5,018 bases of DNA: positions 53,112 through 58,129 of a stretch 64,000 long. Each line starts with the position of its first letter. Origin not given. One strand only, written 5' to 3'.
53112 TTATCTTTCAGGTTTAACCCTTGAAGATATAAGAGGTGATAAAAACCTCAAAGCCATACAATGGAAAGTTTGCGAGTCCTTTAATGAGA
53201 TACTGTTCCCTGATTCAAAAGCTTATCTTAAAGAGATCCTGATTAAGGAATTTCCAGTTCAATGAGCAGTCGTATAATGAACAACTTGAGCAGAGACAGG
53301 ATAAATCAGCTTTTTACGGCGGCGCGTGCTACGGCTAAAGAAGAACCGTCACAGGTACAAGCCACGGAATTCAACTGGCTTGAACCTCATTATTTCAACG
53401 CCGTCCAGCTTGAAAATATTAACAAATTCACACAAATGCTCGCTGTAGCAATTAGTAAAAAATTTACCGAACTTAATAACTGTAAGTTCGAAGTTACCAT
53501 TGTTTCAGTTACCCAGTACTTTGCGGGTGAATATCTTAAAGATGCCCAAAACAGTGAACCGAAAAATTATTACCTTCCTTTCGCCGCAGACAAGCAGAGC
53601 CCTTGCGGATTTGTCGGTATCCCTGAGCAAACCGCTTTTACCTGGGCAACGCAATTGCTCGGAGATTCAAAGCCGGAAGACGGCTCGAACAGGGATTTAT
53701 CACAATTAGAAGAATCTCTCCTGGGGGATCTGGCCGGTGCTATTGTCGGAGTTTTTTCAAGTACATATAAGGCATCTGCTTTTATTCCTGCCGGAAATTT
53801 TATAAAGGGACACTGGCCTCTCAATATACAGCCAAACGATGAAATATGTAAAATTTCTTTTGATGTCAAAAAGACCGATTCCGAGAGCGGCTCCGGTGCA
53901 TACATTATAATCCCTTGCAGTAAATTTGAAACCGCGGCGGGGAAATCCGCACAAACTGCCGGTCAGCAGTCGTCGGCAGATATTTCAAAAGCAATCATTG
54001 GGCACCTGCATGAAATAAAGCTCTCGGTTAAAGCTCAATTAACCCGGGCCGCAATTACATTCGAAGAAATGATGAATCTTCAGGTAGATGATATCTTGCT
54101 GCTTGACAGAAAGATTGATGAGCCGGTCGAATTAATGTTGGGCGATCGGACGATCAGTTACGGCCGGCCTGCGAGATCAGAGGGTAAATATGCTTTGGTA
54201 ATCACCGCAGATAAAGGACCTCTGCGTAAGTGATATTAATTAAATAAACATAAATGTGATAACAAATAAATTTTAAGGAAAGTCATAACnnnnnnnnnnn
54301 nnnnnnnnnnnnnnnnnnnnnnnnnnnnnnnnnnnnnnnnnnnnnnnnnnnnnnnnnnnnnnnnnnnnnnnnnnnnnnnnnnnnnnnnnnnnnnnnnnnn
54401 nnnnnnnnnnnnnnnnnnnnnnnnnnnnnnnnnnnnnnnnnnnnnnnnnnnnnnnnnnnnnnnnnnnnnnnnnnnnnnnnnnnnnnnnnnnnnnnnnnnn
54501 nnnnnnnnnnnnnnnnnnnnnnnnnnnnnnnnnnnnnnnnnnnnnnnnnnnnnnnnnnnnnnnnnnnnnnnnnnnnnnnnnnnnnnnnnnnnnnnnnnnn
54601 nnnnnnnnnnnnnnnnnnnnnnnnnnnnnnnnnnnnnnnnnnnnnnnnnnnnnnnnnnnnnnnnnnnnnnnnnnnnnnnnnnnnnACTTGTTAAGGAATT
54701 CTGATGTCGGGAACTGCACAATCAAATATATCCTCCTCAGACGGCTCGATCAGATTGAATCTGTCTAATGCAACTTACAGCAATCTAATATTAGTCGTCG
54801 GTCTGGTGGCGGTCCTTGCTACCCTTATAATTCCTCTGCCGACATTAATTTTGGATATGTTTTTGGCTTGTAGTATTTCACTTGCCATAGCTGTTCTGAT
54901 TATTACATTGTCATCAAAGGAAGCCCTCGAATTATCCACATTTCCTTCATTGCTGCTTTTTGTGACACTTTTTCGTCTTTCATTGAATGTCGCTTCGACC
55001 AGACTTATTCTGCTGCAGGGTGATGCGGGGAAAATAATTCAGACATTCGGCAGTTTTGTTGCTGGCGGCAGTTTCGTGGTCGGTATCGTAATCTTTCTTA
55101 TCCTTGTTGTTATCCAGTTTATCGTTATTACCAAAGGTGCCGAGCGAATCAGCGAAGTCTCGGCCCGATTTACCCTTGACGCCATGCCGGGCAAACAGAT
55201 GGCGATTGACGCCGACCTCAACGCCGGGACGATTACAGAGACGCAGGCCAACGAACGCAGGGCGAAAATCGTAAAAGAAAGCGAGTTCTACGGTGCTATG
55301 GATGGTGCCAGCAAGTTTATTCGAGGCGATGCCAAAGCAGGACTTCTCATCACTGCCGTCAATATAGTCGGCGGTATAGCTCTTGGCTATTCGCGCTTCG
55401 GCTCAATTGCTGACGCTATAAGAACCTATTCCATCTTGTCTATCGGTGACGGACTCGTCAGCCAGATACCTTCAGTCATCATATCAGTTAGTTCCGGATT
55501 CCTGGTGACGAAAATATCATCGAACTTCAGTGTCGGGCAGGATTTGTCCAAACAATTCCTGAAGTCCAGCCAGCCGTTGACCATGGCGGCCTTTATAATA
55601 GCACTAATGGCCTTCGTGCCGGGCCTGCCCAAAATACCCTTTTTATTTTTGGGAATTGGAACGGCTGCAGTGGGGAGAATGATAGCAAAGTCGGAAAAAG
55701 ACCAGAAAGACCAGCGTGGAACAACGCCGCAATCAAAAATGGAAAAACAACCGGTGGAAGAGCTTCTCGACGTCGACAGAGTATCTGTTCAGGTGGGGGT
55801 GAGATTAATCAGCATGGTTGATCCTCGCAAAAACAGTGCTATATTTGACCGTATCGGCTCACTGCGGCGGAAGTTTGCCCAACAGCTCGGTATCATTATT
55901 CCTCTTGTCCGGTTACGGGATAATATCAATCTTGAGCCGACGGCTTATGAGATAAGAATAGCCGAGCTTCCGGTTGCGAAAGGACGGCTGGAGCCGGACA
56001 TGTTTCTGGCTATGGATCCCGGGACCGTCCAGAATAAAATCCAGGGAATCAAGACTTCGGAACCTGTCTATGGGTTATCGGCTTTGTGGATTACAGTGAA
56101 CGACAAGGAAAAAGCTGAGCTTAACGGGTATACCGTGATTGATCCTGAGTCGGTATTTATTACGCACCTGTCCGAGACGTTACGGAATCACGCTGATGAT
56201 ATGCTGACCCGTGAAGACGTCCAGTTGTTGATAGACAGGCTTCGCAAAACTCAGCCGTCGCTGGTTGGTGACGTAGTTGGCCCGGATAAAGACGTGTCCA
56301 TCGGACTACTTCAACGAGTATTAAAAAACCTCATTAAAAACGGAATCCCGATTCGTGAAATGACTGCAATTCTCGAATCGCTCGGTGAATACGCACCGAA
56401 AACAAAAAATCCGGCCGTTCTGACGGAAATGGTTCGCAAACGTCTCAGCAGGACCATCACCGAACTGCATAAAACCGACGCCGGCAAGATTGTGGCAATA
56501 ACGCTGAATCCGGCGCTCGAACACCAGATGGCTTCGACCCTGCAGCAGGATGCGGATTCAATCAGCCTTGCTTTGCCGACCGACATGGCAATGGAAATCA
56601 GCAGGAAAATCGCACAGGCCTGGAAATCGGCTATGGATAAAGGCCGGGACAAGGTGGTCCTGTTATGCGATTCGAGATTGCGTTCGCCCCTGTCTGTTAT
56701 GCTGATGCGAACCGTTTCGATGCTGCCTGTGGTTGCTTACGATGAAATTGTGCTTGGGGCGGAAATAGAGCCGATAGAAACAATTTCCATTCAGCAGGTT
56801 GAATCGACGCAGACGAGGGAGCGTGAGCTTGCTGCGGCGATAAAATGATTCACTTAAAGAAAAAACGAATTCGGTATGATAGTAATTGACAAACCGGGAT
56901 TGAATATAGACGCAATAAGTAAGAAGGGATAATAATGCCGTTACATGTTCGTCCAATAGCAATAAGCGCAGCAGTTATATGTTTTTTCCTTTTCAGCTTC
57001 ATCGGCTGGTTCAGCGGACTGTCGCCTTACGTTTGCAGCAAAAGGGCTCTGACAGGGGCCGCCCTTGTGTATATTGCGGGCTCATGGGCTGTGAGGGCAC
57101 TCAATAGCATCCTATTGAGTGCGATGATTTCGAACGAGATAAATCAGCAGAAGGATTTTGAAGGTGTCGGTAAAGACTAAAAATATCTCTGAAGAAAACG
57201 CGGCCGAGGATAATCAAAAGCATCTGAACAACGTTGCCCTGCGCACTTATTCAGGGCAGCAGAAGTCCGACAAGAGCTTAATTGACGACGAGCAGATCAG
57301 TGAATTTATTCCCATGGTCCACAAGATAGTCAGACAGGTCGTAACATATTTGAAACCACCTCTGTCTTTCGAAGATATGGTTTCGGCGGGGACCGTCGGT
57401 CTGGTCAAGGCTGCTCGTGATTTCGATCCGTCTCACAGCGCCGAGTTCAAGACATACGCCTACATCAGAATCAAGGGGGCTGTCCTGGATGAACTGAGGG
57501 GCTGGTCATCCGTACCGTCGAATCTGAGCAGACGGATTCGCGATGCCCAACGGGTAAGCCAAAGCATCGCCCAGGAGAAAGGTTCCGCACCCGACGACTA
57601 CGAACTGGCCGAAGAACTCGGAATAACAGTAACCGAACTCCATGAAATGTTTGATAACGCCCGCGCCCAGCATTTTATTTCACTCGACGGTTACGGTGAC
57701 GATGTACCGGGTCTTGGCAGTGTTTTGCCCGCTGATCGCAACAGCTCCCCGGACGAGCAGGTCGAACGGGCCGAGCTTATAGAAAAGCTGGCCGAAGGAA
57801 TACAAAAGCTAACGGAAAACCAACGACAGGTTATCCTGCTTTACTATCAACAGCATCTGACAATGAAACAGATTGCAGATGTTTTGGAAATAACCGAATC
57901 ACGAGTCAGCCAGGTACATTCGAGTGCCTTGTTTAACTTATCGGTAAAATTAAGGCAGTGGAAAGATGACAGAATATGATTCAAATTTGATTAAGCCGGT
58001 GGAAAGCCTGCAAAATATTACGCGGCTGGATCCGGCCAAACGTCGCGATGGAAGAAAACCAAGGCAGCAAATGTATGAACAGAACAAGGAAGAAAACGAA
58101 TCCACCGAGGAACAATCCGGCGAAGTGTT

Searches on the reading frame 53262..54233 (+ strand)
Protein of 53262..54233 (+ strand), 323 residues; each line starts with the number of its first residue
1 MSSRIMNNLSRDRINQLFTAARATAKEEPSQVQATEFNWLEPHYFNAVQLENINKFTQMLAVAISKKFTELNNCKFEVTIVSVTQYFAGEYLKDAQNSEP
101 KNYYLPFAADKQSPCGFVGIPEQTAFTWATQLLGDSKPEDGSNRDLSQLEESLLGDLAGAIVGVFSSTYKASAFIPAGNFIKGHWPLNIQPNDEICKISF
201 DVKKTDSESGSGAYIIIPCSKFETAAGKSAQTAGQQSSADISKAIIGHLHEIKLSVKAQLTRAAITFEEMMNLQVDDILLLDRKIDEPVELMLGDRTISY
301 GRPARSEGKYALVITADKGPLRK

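Call 66: search_protein_families(library=pfam, proteins=[window:53262-54233:+], max_evalue=0.001)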
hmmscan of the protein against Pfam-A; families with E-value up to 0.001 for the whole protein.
window:53262-54233:+ (323 aa): 1 family
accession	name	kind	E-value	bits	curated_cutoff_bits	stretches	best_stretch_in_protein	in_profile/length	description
PF01052.25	FliMN_C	-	1.3e-16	60.7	23.8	1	249-315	3-69/73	Type III flagellar switch regulator (C-ring) FliN C-term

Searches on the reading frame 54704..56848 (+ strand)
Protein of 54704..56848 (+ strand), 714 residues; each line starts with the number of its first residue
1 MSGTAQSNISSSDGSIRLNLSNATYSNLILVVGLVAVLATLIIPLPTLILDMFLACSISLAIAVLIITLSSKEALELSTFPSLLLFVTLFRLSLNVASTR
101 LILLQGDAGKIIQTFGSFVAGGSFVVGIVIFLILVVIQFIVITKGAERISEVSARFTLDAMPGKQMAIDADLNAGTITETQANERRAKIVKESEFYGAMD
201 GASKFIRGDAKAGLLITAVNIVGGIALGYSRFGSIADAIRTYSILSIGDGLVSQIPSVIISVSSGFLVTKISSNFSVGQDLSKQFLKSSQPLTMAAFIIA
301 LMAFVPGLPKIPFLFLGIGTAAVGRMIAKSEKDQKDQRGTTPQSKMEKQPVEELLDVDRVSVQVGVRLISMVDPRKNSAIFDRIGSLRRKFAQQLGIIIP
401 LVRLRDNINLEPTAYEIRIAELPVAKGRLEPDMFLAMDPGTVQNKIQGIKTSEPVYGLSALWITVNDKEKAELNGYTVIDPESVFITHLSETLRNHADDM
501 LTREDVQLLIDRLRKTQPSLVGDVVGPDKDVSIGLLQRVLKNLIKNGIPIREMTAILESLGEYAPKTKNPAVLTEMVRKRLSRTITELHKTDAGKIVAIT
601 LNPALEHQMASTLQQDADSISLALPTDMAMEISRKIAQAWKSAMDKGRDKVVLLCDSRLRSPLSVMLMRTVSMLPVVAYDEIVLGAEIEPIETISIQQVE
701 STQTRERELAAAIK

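Call 18: search_protein_families(library=pfam, proteins=[window:54704-56848:+], max_evalue=0.001)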
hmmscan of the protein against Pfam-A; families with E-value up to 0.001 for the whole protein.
window:54704-56848:+ (714 aa): 1 family
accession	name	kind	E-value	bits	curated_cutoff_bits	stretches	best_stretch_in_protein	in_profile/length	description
PF00771.25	FHIPEP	-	1.1e-239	797.7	29.1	1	37-683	1-653/657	FHIPEP family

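Call 67: find_homologous_proteins(query=window:54704-56848:+, max_evalue=1e-100)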
Query window:54704-56848:+ (714 aa): 7975 proteins with E <= 1e-100 among 8000 candidates; the best 120 are listed.
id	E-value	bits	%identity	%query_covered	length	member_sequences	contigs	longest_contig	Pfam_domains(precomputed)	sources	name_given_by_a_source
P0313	0.0e+0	1502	100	100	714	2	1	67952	PF00771.26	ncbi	-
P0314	0.0e+0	1275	83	99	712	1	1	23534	PF00771.26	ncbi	-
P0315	0.0e+0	1267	83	100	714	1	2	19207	PF00771.26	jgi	jgi:flagellar biosynthesis protein FlhA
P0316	0.0e+0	1265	83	100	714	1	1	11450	PF00771.26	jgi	-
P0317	0.0e+0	1264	83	100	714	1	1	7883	PF00771.26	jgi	jgi:flagellar biosynthesis protein FlhA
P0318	0.0e+0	1264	83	99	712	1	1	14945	PF00771.26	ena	-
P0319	0.0e+0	1263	83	99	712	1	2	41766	PF00771.26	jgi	jgi:flagellar biosynthesis protein FlhA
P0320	0.0e+0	1263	83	100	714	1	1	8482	PF00771.26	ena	-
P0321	0.0e+0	1262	83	99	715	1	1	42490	PF00771.26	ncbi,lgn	-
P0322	0.0e+0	1260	83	99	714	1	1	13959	PF00771.26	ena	-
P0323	0.0e+0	1258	83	100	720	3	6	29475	PF00771.26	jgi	jgi:flagellar biosynthesis protein FlhA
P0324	0.0e+0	1257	83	99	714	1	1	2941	PF00771.26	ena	-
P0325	0.0e+0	1257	85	95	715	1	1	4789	PF00771.26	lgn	-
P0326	0.0e+0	1256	84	100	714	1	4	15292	PF00771.26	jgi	jgi:flagellar biosynthesis protein FlhA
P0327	0.0e+0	1255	82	100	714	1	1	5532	PF00771.26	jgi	-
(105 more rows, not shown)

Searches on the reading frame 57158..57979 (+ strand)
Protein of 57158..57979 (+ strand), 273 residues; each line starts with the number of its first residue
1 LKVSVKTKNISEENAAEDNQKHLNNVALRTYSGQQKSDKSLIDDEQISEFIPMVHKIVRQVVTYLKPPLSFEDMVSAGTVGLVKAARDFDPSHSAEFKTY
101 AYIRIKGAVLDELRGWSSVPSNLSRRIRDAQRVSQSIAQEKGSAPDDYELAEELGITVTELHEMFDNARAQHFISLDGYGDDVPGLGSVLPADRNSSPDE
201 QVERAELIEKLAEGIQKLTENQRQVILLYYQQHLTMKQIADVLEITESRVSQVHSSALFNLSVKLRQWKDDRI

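Call 66: search_protein_families(library=pfam, proteins=[window:57158-57979:+], max_evalue=0.001)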
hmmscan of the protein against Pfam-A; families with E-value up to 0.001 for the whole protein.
window:57158-57979:+ (273 aa): 6 families
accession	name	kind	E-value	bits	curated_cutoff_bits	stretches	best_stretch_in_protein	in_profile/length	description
PF04542.20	Sigma70_r2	-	1.7e-13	50.6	24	1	49-114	4-66/71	Sigma-70 region 2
PF04545.22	Sigma70_r4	-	2.1e-13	50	24.1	1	215-259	2-46/50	Sigma-70, region 4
PF04539.22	Sigma70_r3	-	1.5e-10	41.5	25.3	1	127-201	3-77/78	Sigma-70 region 3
PF08281.18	Sigma70_r4_2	-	1e-09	38.3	25.7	1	209-250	2-43/54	Sigma-70, region 4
PF04297.20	UPF0122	-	0.00013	22.6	22.7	1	218-252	18-52/101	Putative helix-turn-helix protein, YlxM / p13 like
PF13384.12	HTH_23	-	0.00021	21.4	24.6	0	222-253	6-37/50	Homeodomain-like domain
